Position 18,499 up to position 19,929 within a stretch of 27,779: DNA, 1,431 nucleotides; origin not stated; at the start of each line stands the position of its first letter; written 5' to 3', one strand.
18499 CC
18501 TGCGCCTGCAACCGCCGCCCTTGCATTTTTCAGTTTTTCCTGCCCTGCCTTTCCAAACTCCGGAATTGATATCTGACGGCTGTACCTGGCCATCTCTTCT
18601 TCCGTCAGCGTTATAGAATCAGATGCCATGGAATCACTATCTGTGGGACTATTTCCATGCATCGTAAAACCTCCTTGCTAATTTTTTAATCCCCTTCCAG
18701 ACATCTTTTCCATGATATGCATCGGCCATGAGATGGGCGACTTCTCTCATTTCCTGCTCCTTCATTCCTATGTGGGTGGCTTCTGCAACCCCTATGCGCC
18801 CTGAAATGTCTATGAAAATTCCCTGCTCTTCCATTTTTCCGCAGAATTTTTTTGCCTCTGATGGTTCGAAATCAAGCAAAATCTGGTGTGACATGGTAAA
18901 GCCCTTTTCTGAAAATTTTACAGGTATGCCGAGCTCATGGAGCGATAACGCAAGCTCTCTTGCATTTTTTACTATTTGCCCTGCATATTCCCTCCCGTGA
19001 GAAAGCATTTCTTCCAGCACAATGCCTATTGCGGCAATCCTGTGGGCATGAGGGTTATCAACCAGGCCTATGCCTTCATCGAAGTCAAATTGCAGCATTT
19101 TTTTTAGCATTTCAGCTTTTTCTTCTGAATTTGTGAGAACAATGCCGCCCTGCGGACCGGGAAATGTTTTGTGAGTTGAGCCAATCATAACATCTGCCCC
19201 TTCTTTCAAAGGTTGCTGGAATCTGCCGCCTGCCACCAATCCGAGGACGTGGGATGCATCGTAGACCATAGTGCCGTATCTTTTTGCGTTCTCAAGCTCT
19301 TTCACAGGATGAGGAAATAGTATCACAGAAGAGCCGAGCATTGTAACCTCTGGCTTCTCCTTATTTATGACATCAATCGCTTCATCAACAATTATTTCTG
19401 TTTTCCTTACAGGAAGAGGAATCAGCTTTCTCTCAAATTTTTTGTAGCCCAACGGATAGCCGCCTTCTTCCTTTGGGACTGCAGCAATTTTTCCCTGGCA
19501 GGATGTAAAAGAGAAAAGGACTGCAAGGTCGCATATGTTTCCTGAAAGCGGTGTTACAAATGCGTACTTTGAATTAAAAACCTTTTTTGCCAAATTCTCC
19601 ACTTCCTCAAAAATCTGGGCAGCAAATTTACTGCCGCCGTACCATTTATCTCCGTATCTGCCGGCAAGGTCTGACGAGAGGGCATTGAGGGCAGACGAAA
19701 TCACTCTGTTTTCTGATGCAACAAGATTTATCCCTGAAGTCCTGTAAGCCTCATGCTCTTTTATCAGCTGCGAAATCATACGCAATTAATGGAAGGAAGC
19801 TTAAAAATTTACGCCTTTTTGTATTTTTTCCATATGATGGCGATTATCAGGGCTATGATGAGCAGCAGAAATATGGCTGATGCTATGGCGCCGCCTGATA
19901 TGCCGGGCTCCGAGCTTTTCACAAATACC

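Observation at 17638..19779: SHMT-like PLP enzyme stripped of folate-binding elements heading an apparent operon with ThiF and MoaD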

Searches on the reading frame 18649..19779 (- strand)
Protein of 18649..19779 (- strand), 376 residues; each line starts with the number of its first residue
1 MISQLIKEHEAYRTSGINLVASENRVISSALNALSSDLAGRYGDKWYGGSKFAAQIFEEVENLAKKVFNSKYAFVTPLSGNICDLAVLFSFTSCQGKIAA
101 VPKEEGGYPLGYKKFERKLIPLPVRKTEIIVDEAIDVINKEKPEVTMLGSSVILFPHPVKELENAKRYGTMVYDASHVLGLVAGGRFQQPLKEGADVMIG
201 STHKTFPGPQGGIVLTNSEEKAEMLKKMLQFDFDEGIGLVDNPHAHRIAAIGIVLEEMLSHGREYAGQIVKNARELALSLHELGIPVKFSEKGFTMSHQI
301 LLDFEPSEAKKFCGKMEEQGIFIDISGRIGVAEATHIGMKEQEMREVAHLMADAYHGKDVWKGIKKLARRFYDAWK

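Call 5: search_protein_families(library=pfam, proteins=[window:18649-19779:-], max_evalue=0.01)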
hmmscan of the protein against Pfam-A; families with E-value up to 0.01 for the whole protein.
window:18649-19779:- (376 aa): 1 family
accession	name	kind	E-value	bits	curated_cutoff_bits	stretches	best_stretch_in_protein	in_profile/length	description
PF00464.25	SHMT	-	1.4e-28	100.1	27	1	2-309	8-342/399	Serine hydroxymethyltransferase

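Call 6: search_protein_families(library=ncbifam, proteins=[window:18649-19779:-], max_evalue=0.01)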
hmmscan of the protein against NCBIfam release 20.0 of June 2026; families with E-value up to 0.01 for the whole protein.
window:18649-19779:- (376 aa): 7 families
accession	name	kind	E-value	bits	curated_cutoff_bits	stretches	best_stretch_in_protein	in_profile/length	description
NF000586.1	PRK00011.1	subfamily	2.6e-66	224.1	335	1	2-364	4-387/404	serine hydroxymethyltransferase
TIGR04506.1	F_threo_transal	equivalog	2.8e-48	165.1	650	1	40-353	59-379/609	fluorothreonine transaldolase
NF010094.0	PRK13580.1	equivalog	5e-22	78.2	735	2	138-353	218-443/496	glycine hydroxymethyltransferase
NF005394.0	PRK06939.1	equivalog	9.3e-06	24.6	460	1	164-323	199-352/397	glycine C-acetyltransferase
TIGR04427.1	PLP_DesI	equivalog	0.0024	17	650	1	156-235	151-231/390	dTDP-4-dehydro-6-deoxyglucose aminotransferase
TIGR01822.1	2am3keto_CoA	equivalog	0.0025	16.8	493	1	165-323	196-348/393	glycine C-acetyltransferase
NF005871.0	PRK07811.1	equivalog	0.0038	15.8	513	1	183-227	186-233/389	cystathionine gamma-synthase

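Call 8: search_solved_structures(query=window:18649-19779:-, show_alignments=2)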
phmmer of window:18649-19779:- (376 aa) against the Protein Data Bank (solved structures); distinct sequences matched with E-value up to 0.001: 88 (the best 60 are shown).
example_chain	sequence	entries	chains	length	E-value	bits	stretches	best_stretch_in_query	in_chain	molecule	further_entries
4bhd_A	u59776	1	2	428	3e-59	204.5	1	6-359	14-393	SERINE HYDROXYMETHYLTRANSFERASE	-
4uqv_A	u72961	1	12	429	3e-59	204.5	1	6-359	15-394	SERINE HYDROXYMETHYLTRANSFERASE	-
7k34_A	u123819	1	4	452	3.2e-32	115.6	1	7-368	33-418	Threonine aldolase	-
4j5u_A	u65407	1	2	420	2.6e-26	96.1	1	2-357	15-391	Serine hydroxymethyltransferase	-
3n0l_A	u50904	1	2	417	5.2e-24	88.5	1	13-308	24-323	Serine hydroxymethyltransferase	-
7v3d_A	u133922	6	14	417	5.3e-23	85.2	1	6-305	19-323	Serine hydroxymethyltransferase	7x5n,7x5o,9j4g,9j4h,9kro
9boh_A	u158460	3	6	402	5.6e-23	85.1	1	4-316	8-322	Serine hydroxymethyltransferase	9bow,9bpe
8ssy_A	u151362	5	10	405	5.7e-23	85.1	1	4-316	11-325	Serine hydroxymethyltransferase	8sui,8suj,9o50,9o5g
2dkj_A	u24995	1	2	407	5.8e-23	85.1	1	4-316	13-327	serine hydroxymethyltransferase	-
10yn_A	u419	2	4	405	8.8e-23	84.5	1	4-316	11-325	Serine hydroxymethyltransferase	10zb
4wxb_A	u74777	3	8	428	9.3e-23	84.4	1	13-306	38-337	Serine hydroxymethyltransferase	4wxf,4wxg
3ecd_A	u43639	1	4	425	9.5e-23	84.4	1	5-310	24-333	Serine hydroxymethyltransferase 2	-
4mso_A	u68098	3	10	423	1.6e-22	83.6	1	9-318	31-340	Serine hydroxymethyltransferase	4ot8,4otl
4n0w_A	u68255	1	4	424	1.6e-22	83.6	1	9-318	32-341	Serine hydroxymethyltransferase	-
6tgh_A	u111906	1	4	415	1.7e-22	83.5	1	13-306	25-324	Serine hydroxymethyltransferase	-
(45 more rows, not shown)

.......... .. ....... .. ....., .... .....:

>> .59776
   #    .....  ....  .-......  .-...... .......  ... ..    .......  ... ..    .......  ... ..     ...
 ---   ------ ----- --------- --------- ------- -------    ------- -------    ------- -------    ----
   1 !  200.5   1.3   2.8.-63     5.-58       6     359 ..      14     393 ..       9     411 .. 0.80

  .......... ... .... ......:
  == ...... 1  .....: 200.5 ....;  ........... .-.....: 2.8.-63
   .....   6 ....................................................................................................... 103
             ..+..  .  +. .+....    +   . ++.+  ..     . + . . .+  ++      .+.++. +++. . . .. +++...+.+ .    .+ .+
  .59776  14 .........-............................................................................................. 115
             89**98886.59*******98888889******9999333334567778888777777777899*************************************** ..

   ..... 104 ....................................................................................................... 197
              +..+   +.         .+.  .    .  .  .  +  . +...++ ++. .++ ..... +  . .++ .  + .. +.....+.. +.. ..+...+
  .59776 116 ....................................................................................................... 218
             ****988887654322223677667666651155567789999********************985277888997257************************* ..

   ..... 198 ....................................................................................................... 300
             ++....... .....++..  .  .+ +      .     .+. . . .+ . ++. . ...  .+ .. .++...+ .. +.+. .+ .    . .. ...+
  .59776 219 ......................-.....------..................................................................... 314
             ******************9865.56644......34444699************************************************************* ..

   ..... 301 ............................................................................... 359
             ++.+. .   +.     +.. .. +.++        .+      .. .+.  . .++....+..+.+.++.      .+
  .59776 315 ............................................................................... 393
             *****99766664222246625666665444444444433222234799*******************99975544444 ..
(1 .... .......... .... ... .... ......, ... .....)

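Call 9: find_homologous_proteins(query=window:18649-19779:-)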
Query window:18649-19779:- (376 aa): 3440 proteins with E <= 0.001 among 8000 candidates; the best 120 are listed. Only proteins of 206 to 658 residues were searched: fused or split forms outside these lengths cannot appear, so this answer is no evidence that the protein stands alone or is whole; lengths 'longer' or 'shorter' looks for them.
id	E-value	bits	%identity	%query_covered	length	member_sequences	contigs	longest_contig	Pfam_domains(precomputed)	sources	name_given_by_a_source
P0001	6.2e-245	830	99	100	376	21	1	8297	PF00464.26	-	-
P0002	3.2e-198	677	80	100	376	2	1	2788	PF00464.26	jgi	-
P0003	1.4e-194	665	78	99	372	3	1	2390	PF00464.26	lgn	-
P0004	1.1e-192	658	76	99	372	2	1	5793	PF00464.26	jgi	-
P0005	6.5e-190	649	75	99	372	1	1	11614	PF00464.26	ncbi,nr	ncbi:MAG: hypothetical protein U9O96_02170 [Candidatus Thermoplasmatota archaeon]|nr:hypothetical pr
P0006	1.9e-189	648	75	100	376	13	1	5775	PF00464.26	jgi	-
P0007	3.3e-189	647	75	99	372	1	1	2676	PF00464.26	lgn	-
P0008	5.1e-186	636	74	99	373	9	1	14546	PF00464.26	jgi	-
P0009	1.9e-173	595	71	99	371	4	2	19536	PF00464.26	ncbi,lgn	-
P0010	3.7e-173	594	70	99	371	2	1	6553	PF00464.26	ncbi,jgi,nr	ncbi:MAG: serine hydroxymethyltransferase [Thermoplasmata archaeon]|nr:MAG: serine hydroxymethyltran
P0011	8.4e-170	583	69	99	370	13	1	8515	PF00464.26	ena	-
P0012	2.1e-156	539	65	100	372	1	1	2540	PF00464.26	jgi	-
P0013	1.2e-154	533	63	99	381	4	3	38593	PF00464.26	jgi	-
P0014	1.6e-151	523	63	99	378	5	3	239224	PF00464.26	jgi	-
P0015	2.0e-151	523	62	99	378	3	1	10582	PF00464.26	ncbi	ncbi:MAG: hypothetical protein ACP5FL_03775 [Thermoplasmatota archaeon]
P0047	7.4e-137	475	58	97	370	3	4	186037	PF00464.26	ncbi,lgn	ncbi:MAG: hypothetical protein QXE46_00265 [Candidatus Thermoplasmatota archaeon]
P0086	4.9e-120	419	56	94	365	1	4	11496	PF00464.26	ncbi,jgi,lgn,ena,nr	ncbi:MAG: hypothetical protein B5M53_02665 [Candidatus Cloacimonas sp. 4484_209]|nr:MAG: hypothetica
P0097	4.3e-119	416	54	94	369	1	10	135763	PF00464.26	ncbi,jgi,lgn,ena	-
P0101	1.3e-118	415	55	98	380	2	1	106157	PF00464.26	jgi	jgi:glycine hydroxymethyltransferase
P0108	8.8e-118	412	54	95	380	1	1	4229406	PF00464.26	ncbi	ncbi:MAG: hypothetical protein JSV09_10140, partial [Thermoplasmata archaeon]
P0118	9.1e-117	409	53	98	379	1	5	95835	PF00464.26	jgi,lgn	jgi:glycine hydroxymethyltransferase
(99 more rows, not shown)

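Call 10: find_related_loci(query=window:18649-19779:-, collection=genome_contigs, flank=5000)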
Query window:18649-19779:- (376 aa) in genome_contigs; peptide patterns used: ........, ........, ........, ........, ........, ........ (x = any residue, [..] = any of these).
166 stretches matched a pattern; 7 encode a relative of the query (tblastn E <= 1e-3); 7 distinct loci.
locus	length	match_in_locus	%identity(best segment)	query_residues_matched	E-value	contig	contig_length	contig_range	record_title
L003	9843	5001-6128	76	1-376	0e+0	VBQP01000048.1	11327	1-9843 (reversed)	MAG: Thermoplasmata archaeon isolate M8_bin1702 scaffold11492, whole genome shotgun sequence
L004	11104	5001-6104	61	2-372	2e-156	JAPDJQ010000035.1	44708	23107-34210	MAG: Thermoplasmatota archaeon isolate S5B3_HD70 c_000000000300, whole genome shotgun sequence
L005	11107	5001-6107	61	2-372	3e-155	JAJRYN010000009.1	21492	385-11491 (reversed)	MAG: archaeon isolate Dive96_bin3.341 k141_308579, whole genome shotgun sequence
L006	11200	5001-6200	39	4-376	4e-72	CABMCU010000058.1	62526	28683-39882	uncultured archaeon isolate LFW-68_2 genome assembly, contig: LFW682_22, whole genome shotgun sequence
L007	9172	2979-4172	39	2-371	1e-69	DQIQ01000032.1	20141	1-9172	MAG TPA_asm: Thermoplasmata archaeon isolate 3300003432D scaffold_32, whole genome shotgun sequence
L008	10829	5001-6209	37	1-371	5e-67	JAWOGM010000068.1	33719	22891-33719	MAG: Thermoplasmatota archaeon isolate BLK6-3.bin.281 k191_3335734, whole genome shotgun sequence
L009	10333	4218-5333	38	4-348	7e-67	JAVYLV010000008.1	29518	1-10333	MAG: Thermoplasmatota archaeon isolate DPZ-2_202101_bins_122 DPZ-2_202101_bins_122_scaffold_8, whole genome shotgun sequ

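Call 11: find_encoding_contigs(protein=P0014, flank=5000, max_places=2)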
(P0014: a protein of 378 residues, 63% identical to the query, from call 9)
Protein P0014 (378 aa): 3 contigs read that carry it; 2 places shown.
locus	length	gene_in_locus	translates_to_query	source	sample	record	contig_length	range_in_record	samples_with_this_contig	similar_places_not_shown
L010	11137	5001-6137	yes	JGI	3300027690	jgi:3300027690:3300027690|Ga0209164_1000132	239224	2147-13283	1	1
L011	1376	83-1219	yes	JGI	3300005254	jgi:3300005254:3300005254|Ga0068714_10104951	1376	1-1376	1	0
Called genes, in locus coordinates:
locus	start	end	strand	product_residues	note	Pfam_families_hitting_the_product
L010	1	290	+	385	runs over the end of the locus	-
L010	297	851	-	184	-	PF13936:HTH_38 (faint), PF25213:HVO_A0261_N (faint), PF01047:MarR (faint), PF12840:HTH_20 (weak), PF24266:HTH_HVO_0163_N, PF13412:HTH_24, PF12840:HTH_20 (weak), PF01022:HTH_5, +7 more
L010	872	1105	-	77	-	-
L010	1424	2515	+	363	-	PF05559:DUF763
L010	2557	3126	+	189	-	PF00160:Pro_isomerase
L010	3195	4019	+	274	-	PF17963:Big_9, PF00160:Pro_isomerase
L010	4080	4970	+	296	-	-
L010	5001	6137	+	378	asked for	PF00464:SHMT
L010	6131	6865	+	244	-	PF00899:ThiF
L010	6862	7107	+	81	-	PF02597:ThiS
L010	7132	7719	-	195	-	PF05683:Fumerase_C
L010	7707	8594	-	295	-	PF05681:Fumerase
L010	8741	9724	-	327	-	PF01841:Transglut_core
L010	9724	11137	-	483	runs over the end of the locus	PF04443:LuxE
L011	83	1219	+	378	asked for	PF00464:SHMT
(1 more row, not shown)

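Call 12: find_encoding_contigs(protein=P0047, flank=5000, max_places=2)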
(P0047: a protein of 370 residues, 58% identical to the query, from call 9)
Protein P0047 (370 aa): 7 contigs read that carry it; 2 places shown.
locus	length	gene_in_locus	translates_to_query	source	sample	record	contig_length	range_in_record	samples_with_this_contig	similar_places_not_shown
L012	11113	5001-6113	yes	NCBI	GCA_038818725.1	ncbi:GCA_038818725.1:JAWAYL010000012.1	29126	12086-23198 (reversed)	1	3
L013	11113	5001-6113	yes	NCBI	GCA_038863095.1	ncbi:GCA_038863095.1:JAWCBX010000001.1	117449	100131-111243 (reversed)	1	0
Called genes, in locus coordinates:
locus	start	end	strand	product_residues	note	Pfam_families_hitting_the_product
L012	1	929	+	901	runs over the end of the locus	-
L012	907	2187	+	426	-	PF01368:DHH, PF02272:DHHA1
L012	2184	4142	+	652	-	PF01751:Toprim, PF01131:Topoisom_bac, PF01396:Zn_ribbon_Top1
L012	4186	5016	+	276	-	-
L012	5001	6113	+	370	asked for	PF00464:SHMT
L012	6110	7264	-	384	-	PF00155:Aminotran_1_2 (weak), PF00266:Aminotran_5, PF01212:Beta_elim_lyase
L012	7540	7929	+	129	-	PF00410:Ribosomal_S8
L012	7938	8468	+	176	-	PF00347:Ribosomal_L6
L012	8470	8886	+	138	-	PF01655:Ribosomal_L32e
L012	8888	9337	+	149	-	PF01280:Ribosomal_L19e, PF25476:Ribosomal_L19e_C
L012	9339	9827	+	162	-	PF00861:Ribosomal_L18p (weak), PF17144:Ribosomal_L5e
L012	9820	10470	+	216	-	PF00333:Ribosomal_S5, PF03719:Ribosomal_S5_C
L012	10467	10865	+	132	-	PF00327:Ribosomal_L30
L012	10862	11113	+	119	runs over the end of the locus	PF00828:Ribosomal_L27A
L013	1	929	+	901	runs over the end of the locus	-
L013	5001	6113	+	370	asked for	PF00464:SHMT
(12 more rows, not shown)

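Call 13: find_encoding_contigs(protein=P0097, flank=5000, max_places=2)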
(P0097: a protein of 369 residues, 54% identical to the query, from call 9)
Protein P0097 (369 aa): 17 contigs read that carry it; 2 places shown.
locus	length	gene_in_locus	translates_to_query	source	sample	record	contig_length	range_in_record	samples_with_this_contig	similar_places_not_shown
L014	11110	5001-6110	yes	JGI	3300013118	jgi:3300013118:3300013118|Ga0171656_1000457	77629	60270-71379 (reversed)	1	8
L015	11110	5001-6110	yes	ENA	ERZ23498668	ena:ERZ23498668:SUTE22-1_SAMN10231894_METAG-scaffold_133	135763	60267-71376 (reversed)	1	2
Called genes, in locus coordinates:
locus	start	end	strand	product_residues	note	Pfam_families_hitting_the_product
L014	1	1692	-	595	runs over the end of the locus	PF02321:OEP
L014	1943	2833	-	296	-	PF00795:CN_hydrolase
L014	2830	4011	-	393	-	PF00155:Aminotran_1_2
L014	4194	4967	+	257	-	PF09674:DUF2400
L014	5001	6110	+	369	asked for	PF00464:SHMT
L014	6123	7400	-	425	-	PF16655:PhoD_N, PF09423:PhoD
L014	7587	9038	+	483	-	PF01566:Nramp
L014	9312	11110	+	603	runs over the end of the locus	PF22148:Fervidolysin_NPro-like (weak), PF00082:Peptidase_S8, PF01833:TIG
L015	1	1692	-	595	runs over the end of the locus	PF02321:OEP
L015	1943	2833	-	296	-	PF00795:CN_hydrolase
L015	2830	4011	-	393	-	PF00155:Aminotran_1_2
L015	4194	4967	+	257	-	PF09674:DUF2400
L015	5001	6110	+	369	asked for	PF00464:SHMT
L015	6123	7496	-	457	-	PF16655:PhoD_N, PF09423:PhoD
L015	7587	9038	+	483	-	PF01566:Nramp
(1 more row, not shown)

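Call 23: find_encoding_contigs(protein=P0108, flank=6000, max_places=1)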
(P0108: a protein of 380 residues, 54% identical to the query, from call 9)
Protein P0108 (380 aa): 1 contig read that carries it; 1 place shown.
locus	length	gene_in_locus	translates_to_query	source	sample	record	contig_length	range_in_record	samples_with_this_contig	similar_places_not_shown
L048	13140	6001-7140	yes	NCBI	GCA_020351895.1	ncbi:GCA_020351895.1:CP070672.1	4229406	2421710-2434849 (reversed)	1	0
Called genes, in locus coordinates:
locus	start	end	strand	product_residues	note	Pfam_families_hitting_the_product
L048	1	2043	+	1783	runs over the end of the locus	-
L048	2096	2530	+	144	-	PF03479:PCC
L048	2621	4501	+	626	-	PF02366:PMT, PF13231:PMT_2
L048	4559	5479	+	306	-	PF01008:IF-2B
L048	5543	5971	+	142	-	PF13527:Acetyltransf_9 (faint), PF00583:Acetyltransf_1, PF13673:Acetyltransf_10, PF13508:Acetyltransf_7, PF08445:FR47 (weak)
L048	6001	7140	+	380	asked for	PF00464:SHMT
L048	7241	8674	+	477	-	-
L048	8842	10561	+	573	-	PF11369:DUF3160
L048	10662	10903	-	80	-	PF00890:FAD_binding_2 (weak), PF01266:DAO (weak), PF12831:FAD_oxidored (weak), PF13450:NAD_binding_8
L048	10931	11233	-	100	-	-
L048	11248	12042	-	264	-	PF02662:FlpD, PF01022:HTH_5 (faint)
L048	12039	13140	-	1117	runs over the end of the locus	PF07992:Pyr_redox_2 (weak), PF12831:FAD_oxidored, PF12838:Fer4_7, PF00037:Fer4, PF12838:Fer4_7, PF13187:Fer4_9, PF13237:Fer4_10, PF14697:Fer4_21, +20 more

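Call 24: find_encoding_contigs(protein=P0101, flank=6000, max_places=1)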
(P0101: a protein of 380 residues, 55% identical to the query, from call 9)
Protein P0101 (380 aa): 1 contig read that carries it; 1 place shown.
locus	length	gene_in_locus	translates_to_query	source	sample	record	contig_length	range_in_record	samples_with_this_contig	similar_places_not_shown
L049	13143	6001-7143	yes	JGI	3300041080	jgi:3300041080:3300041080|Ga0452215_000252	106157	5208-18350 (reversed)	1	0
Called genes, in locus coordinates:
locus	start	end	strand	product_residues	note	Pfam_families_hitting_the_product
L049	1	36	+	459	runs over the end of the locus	PF12773:DZR (weak)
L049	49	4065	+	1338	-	-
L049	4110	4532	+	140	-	PF03479:PCC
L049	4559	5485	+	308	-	PF01008:IF-2B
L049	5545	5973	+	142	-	PF00583:Acetyltransf_1, PF13673:Acetyltransf_10, PF13508:Acetyltransf_7, PF08445:FR47 (weak)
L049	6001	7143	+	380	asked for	PF00464:SHMT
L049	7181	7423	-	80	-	-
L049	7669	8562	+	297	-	PF13428:TPR_14 (faint), PF13431:TPR_17 (faint), PF13424:TPR_12 (faint), PF14559:TPR_19 (faint), PF00515:TPR_1, PF07719:TPR_2, PF13181:TPR_8, PF13414:TPR_11 (weak)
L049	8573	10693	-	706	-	PF02730:AFOR_N, PF01314:AFOR_C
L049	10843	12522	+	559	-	PF02730:AFOR_N, PF01314:AFOR_C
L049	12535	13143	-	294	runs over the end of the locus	-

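Call 25: find_encoding_contigs(protein=P0118, flank=6000, max_places=1)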
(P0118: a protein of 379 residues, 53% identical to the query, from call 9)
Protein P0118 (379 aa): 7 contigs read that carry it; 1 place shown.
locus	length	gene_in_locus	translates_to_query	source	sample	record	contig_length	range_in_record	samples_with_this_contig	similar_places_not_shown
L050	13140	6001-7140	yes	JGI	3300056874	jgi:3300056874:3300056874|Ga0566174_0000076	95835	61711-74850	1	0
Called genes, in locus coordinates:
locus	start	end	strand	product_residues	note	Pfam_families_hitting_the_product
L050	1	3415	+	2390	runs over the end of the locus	PF03415:Peptidase_C11, PF17957:Big_7, PF00246:Peptidase_M14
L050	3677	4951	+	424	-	-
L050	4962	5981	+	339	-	PF00180:Iso_dh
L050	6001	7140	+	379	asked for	PF00464:SHMT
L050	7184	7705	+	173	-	-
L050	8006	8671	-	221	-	PF02308:MgtC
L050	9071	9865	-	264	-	-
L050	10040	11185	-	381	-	PF02463:SMC_N (faint), PF00005:ABC_tran, PF13304:AAA_21 (faint), PF14520:HHH_5 (faint)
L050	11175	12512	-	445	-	PF12704:MacB_PCD, PF02687:FtsX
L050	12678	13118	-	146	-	PF26119:DUF8036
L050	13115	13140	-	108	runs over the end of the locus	PF01022:HTH_5, PF12840:HTH_20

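Call 26: find_encoding_contigs(protein=P0086, flank=6000, max_places=1)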
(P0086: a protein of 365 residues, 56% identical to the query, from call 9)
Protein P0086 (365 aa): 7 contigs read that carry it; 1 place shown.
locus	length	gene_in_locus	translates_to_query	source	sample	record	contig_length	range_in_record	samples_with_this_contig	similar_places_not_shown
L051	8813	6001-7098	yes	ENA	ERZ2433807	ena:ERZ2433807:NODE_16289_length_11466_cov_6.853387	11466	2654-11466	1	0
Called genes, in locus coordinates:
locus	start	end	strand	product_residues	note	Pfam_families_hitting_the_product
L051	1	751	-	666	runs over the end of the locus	PF22745:Nlig-Ia, PF01653:DNA_ligase_aden, PF03120:OB_DNA_ligase, PF03119:DNA_ligase_ZBD, PF12826:HHH_2, PF00633:HHH (weak), PF00533:BRCT, PF12738:PTCB-BRCT (weak), +1 more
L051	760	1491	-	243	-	PF00005:ABC_tran, PF13304:AAA_21 (faint)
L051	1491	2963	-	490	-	PF01841:Transglut_core, PF13471:Transglut_core3 (weak)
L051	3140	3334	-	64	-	-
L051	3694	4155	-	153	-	PF00383:dCMP_cyt_deam_1, PF14437:MafB19-deam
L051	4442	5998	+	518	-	PF13570:Beta-prop_ACSF4 (faint), PF23727:Beta-prop_FAM234A_B (faint), PF25292:Beta-prop_CGLA (faint), PF13360:PQQ_2, PF13517:FG-GAP_3 (weak), PF13360:PQQ_2 (weak), PF18962:Por_Secre_tail, PF13860:FlgD_ig (weak), +1 more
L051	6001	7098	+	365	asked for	PF00464:SHMT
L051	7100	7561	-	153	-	PF13240:Zn_Ribbon_1, PF24460:DUF7575 (weak), PF06803:DUF1232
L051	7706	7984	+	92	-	PF03956:Lys_export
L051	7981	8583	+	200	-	PF03956:Lys_export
